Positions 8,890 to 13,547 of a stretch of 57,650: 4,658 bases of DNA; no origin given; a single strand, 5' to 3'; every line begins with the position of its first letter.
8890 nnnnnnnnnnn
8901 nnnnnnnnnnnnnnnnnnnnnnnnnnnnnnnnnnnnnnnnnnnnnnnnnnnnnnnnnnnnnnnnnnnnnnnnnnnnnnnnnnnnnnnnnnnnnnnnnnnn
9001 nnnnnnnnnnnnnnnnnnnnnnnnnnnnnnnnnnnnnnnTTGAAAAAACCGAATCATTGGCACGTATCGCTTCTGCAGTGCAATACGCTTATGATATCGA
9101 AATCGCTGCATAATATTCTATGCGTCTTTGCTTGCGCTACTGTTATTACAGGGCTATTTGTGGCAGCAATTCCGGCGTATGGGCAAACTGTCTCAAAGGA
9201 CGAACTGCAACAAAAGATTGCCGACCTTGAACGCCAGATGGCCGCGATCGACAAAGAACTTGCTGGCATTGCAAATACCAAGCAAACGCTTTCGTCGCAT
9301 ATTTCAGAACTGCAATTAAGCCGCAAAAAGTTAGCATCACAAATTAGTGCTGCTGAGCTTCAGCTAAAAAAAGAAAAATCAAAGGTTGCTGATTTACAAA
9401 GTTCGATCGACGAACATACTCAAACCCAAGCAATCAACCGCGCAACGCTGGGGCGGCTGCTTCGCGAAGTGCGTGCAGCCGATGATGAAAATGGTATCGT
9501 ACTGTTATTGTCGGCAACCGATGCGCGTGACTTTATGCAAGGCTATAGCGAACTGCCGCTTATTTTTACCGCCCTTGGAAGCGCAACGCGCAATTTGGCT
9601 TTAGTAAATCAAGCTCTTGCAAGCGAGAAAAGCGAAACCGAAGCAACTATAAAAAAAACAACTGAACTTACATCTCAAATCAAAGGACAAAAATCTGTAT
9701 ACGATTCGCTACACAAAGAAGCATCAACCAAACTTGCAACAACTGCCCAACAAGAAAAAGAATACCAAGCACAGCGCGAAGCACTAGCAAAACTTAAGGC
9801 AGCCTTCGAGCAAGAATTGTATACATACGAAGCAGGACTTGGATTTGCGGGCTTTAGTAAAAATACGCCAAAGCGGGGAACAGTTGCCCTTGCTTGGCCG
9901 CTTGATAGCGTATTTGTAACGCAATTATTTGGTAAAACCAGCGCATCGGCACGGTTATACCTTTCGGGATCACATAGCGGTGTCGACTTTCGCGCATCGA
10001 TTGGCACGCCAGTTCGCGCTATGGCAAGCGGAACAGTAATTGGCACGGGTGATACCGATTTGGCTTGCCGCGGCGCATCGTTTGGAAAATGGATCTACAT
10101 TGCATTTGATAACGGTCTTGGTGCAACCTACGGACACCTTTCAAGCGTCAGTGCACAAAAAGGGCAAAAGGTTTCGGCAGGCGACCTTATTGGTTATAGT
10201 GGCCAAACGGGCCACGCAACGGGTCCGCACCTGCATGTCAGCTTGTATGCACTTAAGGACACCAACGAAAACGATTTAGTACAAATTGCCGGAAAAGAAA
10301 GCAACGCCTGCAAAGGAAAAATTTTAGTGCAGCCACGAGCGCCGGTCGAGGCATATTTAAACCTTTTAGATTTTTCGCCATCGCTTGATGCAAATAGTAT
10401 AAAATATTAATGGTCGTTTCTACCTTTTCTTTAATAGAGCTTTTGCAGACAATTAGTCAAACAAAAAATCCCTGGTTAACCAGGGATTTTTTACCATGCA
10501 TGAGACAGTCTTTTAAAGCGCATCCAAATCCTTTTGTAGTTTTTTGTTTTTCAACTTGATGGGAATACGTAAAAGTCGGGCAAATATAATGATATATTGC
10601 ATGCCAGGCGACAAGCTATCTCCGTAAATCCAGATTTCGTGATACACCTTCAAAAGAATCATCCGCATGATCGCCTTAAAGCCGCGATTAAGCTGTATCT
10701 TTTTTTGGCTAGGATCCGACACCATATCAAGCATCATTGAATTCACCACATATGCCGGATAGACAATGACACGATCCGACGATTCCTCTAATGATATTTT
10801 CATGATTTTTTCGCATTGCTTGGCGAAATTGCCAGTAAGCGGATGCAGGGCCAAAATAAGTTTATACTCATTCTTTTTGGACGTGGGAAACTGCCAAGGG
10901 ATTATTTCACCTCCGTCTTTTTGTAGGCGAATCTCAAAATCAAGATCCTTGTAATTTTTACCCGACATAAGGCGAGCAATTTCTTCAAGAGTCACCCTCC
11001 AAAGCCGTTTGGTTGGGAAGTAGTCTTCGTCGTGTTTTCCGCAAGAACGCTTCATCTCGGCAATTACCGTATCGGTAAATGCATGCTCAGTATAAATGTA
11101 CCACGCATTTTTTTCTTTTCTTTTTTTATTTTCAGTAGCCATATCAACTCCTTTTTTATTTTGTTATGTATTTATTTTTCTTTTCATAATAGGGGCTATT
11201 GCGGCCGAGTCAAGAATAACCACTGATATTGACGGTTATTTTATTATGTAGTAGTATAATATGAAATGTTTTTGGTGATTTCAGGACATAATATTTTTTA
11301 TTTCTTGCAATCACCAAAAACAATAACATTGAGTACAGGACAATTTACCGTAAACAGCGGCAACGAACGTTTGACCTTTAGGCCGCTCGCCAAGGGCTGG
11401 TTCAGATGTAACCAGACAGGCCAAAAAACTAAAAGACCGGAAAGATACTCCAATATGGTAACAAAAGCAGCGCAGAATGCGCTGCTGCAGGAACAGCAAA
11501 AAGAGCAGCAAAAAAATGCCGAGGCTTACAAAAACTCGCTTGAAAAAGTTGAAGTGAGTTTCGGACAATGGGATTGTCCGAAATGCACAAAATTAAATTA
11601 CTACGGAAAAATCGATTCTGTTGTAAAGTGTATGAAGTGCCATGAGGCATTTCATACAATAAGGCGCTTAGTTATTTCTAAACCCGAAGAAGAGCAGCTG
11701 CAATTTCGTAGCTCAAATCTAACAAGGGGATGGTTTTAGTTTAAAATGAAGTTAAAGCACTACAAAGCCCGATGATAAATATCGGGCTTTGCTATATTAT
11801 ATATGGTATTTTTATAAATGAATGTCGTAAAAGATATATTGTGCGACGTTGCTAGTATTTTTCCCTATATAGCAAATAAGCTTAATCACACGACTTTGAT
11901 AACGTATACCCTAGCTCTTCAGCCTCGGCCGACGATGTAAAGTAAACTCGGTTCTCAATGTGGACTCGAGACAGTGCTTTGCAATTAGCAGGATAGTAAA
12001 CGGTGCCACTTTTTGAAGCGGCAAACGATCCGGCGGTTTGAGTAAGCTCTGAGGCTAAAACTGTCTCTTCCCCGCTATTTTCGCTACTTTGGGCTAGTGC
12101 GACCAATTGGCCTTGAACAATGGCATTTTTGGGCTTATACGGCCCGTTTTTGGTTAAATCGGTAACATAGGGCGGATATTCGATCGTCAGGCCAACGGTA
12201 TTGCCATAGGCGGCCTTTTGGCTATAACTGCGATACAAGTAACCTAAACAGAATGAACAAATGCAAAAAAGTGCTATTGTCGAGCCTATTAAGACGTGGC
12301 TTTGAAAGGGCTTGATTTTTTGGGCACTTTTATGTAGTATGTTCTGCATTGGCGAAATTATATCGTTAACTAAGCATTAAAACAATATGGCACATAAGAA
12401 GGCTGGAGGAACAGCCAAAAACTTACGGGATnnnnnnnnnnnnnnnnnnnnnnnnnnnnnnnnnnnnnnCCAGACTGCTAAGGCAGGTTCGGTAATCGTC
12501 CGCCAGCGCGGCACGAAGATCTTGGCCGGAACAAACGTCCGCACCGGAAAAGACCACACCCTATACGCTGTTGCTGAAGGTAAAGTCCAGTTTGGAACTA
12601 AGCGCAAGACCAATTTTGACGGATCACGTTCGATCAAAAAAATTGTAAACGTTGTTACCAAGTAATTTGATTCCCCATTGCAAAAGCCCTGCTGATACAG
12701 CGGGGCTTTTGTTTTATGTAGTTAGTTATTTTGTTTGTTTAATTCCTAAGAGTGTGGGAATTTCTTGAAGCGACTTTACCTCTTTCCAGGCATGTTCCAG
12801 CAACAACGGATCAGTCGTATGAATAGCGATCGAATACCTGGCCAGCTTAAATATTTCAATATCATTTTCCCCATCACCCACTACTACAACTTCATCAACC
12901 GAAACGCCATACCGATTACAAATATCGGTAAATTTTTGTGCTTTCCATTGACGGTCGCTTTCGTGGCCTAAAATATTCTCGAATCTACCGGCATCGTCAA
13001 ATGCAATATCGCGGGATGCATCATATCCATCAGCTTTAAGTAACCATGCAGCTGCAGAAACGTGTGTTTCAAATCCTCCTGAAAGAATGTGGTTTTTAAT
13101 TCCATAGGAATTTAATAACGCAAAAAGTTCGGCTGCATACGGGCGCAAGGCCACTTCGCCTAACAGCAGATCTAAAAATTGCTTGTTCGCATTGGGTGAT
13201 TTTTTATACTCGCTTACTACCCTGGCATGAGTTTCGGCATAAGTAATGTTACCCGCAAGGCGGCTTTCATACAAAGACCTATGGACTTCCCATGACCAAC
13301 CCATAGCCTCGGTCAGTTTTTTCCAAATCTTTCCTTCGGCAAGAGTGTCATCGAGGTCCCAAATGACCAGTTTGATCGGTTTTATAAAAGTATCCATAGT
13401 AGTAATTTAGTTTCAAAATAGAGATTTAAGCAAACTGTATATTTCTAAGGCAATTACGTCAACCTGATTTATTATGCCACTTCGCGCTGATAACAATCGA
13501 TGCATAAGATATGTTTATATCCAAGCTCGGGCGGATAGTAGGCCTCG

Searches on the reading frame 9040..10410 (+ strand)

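Call 21: search_protein_families(library=pfam, proteins=[window:9040-10410:+], max_evalue=0.01)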
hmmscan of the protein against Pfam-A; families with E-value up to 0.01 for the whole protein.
window:9040-10410:+ (456 aa): 3 families
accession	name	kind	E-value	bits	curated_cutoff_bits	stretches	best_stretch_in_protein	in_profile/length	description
PF01551.29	Peptidase_M23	-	4.8e-25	88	28.7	1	311-404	2-89/96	Peptidase family M23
PF20993.2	CENPH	-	0.00043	20.9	27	1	52-129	78-148/175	CENPH protein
PF11932.13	DUF3450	-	0.0065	16.2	32.6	0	39-131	6-96/241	Protein of unknown function (DUF3450)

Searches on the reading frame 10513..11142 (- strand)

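Call 21: search_protein_families(library=pfam, proteins=[window:10513-11142:-], max_evalue=0.01)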
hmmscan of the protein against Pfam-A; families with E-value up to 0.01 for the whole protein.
window:10513-11142:- (209 aa): 1 family
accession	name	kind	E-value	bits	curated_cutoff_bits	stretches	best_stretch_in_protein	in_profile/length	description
PF24963.1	DUF7768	-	3.5e-05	24.5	26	1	100-196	7-96/98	Domain of unknown function (DUF7768)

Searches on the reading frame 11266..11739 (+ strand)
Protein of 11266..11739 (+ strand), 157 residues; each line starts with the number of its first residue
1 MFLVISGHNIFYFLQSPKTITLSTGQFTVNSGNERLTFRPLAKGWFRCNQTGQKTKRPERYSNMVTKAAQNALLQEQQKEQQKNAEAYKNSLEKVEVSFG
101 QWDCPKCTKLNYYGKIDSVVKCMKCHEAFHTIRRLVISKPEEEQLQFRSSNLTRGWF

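Call 21: search_protein_families(library=pfam, proteins=[window:11266-11739:+], max_evalue=0.01)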
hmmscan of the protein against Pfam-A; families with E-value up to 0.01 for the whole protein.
window:11266-11739:+ (157 aa): 1 family
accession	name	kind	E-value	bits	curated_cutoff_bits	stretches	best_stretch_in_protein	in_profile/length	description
PF00641.23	Zn_ribbon_RanBP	-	0.0023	17.6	27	1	99-111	2-14/30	Zn-finger in Ran binding protein and others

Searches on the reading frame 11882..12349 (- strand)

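Call 21: search_protein_families(library=pfam, proteins=[window:11882-12349:-], max_evalue=0.01)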
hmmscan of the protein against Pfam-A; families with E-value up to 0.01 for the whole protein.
window:11882-12349:- (155 aa): 1 family
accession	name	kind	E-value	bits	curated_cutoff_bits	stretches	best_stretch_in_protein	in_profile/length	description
PF02805.21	Ada_Zn_binding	-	0.0048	17.3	23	1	109-155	18-63/65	Metal binding domain of Ada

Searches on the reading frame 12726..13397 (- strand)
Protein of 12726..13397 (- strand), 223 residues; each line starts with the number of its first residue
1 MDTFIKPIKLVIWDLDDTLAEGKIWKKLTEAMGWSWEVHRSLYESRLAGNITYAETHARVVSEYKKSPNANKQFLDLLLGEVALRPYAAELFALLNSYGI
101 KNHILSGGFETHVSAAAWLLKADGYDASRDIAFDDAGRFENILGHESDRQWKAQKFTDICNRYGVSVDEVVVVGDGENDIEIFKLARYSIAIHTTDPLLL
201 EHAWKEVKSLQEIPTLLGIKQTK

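Call 21: search_protein_families(library=pfam, proteins=[window:12726-13397:-], max_evalue=0.01)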
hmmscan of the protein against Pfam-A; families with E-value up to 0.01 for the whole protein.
window:12726-13397:- (223 aa): 5 families
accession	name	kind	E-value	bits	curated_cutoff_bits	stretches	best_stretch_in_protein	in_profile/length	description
PF00702.32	Hydrolase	-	3.6e-17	63.8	26.4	1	8-186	1-190/191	haloacid dehalogenase-like hydrolase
PF08282.18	Hydrolase_3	-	9.1e-11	42.4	20.9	1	152-209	188-245/255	haloacid dehalogenase-like hydrolase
PF12710.13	HAD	-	2.8e-07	31.6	27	1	11-183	1-188/189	haloacid dehalogenase-like hydrolase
PF05116.19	S6PP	-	0.00024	21.2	20.3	1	141-212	158-226/247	Sucrose-6F-phosphate phosphohydrolase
PF13419.12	HAD_2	-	0.0021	18.7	23.8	0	139-181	122-166/178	Haloacid dehalogenase-like hydrolase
